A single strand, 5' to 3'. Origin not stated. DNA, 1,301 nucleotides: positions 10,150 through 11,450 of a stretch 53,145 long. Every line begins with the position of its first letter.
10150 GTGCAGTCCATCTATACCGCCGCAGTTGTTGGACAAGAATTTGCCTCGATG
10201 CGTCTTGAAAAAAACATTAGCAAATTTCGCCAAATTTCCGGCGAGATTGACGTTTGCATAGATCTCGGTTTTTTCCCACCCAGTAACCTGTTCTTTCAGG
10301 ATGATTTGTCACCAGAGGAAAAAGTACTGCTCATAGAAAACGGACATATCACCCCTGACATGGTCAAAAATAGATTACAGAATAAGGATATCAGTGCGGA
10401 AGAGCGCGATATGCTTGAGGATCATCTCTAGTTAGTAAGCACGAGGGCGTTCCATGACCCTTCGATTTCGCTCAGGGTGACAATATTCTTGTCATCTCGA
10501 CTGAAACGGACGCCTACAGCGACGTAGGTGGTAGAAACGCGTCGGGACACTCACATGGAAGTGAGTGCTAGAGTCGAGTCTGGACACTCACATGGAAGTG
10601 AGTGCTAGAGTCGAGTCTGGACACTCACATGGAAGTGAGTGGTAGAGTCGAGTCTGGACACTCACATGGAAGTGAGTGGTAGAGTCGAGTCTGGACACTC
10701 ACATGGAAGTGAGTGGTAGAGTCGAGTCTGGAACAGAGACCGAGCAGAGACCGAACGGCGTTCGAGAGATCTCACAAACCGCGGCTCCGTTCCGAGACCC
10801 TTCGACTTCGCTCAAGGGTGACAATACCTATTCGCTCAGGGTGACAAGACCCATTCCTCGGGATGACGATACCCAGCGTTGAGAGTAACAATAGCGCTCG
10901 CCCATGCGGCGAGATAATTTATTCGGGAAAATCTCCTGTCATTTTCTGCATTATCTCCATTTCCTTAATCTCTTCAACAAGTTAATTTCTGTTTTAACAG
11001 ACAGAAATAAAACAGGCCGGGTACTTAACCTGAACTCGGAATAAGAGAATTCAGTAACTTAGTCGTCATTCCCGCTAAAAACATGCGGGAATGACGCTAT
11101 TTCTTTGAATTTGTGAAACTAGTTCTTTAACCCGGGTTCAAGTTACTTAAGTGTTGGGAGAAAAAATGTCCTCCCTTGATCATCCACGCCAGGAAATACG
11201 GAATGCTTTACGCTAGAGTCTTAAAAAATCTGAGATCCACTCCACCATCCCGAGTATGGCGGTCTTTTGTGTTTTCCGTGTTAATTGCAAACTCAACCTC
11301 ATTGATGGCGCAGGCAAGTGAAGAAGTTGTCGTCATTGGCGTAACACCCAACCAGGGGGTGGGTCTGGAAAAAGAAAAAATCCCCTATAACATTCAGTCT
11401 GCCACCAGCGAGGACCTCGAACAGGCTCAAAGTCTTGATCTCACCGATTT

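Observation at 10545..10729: Five tandem 37-bp hairpins, each presenting a perfect CsrA/RsmA-type GGA loop: candidate Csr/Rsm sponge RNA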

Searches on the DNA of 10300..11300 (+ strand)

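Call 33: search_rna_families(source=window, start=10300, end=11300, threshold=evalue, max_evalue=10)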
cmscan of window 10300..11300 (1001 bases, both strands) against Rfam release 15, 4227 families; matches with E-value up to 10: 9.
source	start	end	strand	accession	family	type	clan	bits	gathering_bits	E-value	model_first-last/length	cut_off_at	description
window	11034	11112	+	RF02366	Yfr19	Gene; sRNA;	-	22.2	70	1.3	1-82/82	no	Cyanobacterial functional RNA 19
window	11045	11112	+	RF02625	WsnRNA46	Gene; sRNA;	-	18.1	65.3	1.7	1-151/151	no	Wolbachia sRNA 46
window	10563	10626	+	RF03459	mir-1890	Gene; miRNA;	-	17.2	76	3.1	1-78/78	no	mir-1890 microRNA precursor family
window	10971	11046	-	RF01761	wcaG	Cis-reg;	-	16.1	42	3.2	1-98/98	no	wcaG RNA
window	11064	11096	+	RF00125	IS128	Gene; sRNA;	-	13.9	80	5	165-197/209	no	IS128 RNA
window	10641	10749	+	RF02191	TCL6_1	Gene; lncRNA;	-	13.7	60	3.2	1-113/113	no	T-cell leukemia/lymphoma 6 conserved region 1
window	10935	11112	+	RF01256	snR43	Gene; snRNA; snoRNA; HACA-box;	CL00027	13.6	60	4.7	1-207/207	no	Small nucleolar RNA snR43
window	10875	10981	-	RF02504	Atu_L1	Gene; sRNA;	-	11.9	60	6.1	1-174/174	no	Rhizobiales sRNA Atu_L1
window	10810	10874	-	RF01129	sR44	Gene; snRNA; snoRNA; CD-box;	-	11.5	45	6.1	1-55/55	no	Small nucleolar RNA sR44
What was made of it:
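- No Csr-clan Rfam match at E<=10 (call 33).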

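Call 51: build_rna_model(alignment_id=A1, structure=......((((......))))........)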
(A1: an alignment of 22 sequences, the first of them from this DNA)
Model R1 built from alignment A1 (22 sequences, 28 columns); structure: as given.
model positions 28; base pairs 4; branch points 0; effective number of sequences 22; information 1.176 bits per position. Calibrated on 0.2 Mb of random sequence (short: E-values are rough).
structure used (alignment columns):
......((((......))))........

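Call 52: search_with_rna_model(model_id=R1, sources=[window, L003, L004, L005, L006, L007, L008, L009, L010, L011, L012, L013, L014, L015, L016, L017, L018, L019, L020, L021, L022, L023, L024, L025, L026, L027, L028, L029, L030, L031, L032, L033, L034, L035, L036, L037, L038, L039, L040, L041], max_evalue=1)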
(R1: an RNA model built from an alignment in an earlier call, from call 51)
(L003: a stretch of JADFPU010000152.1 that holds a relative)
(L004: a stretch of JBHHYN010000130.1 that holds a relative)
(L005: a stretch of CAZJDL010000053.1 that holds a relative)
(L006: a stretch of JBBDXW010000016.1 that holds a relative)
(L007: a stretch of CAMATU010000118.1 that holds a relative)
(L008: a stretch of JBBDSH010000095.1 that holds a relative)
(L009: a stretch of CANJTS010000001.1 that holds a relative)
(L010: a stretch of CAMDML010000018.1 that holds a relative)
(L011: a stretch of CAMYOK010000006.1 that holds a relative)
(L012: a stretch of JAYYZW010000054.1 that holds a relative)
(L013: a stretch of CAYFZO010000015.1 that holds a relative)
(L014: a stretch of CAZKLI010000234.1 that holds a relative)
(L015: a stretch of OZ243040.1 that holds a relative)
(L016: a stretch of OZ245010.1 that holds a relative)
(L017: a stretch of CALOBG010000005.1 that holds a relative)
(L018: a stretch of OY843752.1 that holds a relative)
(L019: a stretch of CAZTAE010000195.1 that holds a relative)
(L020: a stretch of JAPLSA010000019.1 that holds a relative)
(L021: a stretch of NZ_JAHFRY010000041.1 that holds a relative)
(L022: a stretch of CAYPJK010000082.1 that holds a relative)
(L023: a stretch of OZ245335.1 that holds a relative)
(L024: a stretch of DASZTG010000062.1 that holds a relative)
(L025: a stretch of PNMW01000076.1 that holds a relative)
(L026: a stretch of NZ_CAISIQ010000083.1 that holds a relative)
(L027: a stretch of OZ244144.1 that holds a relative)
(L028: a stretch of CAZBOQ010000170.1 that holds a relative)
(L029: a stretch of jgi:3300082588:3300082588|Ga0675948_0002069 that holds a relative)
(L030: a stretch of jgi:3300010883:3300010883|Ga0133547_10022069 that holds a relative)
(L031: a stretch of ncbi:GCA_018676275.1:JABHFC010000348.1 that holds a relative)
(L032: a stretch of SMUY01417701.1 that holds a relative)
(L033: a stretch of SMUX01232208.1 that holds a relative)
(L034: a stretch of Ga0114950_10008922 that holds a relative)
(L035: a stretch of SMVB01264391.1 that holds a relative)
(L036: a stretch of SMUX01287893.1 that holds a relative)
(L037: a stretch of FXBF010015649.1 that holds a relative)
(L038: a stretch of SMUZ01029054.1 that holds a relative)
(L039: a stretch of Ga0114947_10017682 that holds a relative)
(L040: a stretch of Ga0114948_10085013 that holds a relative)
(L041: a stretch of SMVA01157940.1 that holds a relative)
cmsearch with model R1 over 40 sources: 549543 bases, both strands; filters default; matches with E-value up to 1: 38.
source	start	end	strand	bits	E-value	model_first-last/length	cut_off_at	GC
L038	7171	7198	-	43.3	3.2e-09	1-28/28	no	0.54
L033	1171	1198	+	42.6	5.3e-09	1-28/28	no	0.57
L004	2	29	-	42.3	6.6e-09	1-28/28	no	0.71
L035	2784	2811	+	42.2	6.7e-09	1-28/28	no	0.5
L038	3495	3522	-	42.1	7.5e-09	1-28/28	no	0.61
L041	103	130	+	41.3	1.2e-08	1-28/28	no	0.64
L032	375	402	+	40.2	2.7e-08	1-28/28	no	0.5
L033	1208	1235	+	40.2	2.7e-08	1-28/28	no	0.5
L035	2821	2848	+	40.2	2.7e-08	1-28/28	no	0.5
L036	1890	1917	+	40.2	2.7e-08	1-28/28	no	0.5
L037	189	216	+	40.2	2.7e-08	1-28/28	no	0.5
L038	7134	7161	-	40.2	2.7e-08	1-28/28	no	0.5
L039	2874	2901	-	40.2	2.7e-08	1-28/28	no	0.5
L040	1942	1969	-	40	2.9e-08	1-28/28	no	0.54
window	10619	10646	+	38.5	8.3e-08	1-28/28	no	0.5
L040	1855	1882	-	38.2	1e-07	1-28/28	no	0.46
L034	633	660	+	37.9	1.2e-07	1-28/28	no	0.54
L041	300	327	+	37.9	1.2e-07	1-28/28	no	0.54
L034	461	488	+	37.9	1.3e-07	1-28/28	no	0.61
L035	2747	2774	+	37.2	2e-07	1-28/28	no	0.57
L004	112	139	-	36.8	2.6e-07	1-28/28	no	0.57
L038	2382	2409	+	36.2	3.9e-07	1-28/28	no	0.43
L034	596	623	+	35.9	4.7e-07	1-28/28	no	0.46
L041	263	290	+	35.9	4.7e-07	1-28/28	no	0.46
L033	1063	1090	+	33.9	1.8e-06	1-28/28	no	0.61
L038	7279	7306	-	33.9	1.8e-06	1-28/28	no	0.61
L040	1988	2015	-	33.7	2.1e-06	1-28/28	no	0.57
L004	40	67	-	27.6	0.00013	1-28/28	no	0.68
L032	338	365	+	27.2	0.00016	1-28/28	no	0.43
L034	523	550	+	21.9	0.006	1-28/28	no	0.61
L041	165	192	+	21.9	0.006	1-28/28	no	0.61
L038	3541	3568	-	20.7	0.013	1-28/28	no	0.54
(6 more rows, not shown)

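Call 74: search_with_rna_model(model_id=R1, sources=[L042, L043, L044, L045, L046, L047, L048, L049, L050, L051, L052, L053, L054, L055, L056, L057, L058], max_evalue=0.1)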
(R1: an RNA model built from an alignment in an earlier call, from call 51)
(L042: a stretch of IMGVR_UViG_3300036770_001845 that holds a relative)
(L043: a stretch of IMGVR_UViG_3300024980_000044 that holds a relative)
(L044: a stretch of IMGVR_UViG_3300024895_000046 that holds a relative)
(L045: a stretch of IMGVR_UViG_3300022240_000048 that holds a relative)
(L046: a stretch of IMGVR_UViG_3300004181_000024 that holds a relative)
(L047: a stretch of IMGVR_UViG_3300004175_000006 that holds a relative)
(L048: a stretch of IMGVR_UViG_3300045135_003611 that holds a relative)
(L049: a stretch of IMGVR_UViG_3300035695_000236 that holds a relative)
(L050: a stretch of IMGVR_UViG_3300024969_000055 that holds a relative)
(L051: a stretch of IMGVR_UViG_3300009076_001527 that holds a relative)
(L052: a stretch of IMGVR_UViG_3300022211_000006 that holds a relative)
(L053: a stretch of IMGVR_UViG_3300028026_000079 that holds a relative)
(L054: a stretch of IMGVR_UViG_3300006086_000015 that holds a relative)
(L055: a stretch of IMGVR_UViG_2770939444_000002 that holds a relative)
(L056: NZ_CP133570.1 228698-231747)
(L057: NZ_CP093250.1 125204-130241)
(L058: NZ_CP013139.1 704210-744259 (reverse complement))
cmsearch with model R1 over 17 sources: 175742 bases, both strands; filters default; matches with E-value up to 0.1: 19.
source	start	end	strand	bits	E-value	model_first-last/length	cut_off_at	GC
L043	10084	10111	-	43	1.3e-09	1-28/28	no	0.57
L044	2722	2749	+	43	1.3e-09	1-28/28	no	0.57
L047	7962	7989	+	43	1.3e-09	1-28/28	no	0.57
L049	745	772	-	40.9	5.4e-09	1-28/28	no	0.54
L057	2500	2527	+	40.3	7.9e-09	1-28/28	no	0.54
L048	8294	8321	+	39.2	1.7e-08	1-28/28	no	0.61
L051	6523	6550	-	38.7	2.2e-08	1-28/28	no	0.57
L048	11115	11142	+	37.7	4.5e-08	1-28/28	no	0.68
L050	3236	3263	+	37.4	5.6e-08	1-28/28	no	0.5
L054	877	904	-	35.9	1.5e-07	1-28/28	no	0.43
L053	1021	1048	-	35.3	2.2e-07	1-28/28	no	0.61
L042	5864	5891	+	35.3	2.3e-07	1-28/28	no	0.57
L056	1499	1526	+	35.2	2.4e-07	1-28/28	no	0.46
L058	19999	20026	+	35.2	2.4e-07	1-28/28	no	0.46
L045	5456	5483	-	33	1.1e-06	1-28/28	no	0.61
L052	6582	6609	+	33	1.1e-06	1-28/28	no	0.61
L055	2934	2961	+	32.3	1.7e-06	1-28/28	no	0.36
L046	31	58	-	30.8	4.7e-06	1-28/28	no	0.54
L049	5726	5753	-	26.1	0.00011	1-28/28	no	0.61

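Call 94: search_with_rna_model(model_id=R1, source=window, filters=off, max_evalue=5)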
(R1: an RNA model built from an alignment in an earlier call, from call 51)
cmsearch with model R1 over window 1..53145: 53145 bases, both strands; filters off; matches with E-value up to 5: 10.
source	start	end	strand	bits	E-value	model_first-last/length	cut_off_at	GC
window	10619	10646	+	38.5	8e-09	1-28/28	no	0.5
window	10656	10683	+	38.5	8e-09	1-28/28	no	0.5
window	10693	10720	+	38.5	8e-09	1-28/28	no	0.5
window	10508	10535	+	37.1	2e-08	1-28/28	no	0.61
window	10545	10572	+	34.8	9.6e-08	1-28/28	no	0.5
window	10582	10609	+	34.8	9.6e-08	1-28/28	no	0.5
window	41885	41911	+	23.1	0.00025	1-28/28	no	0.59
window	48633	48646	+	11.9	0.46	7-20/28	no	0.57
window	20943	20980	-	9.9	1.8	1-28/28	no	0.68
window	41883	41910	-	9.8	1.9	1-28/28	no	0.57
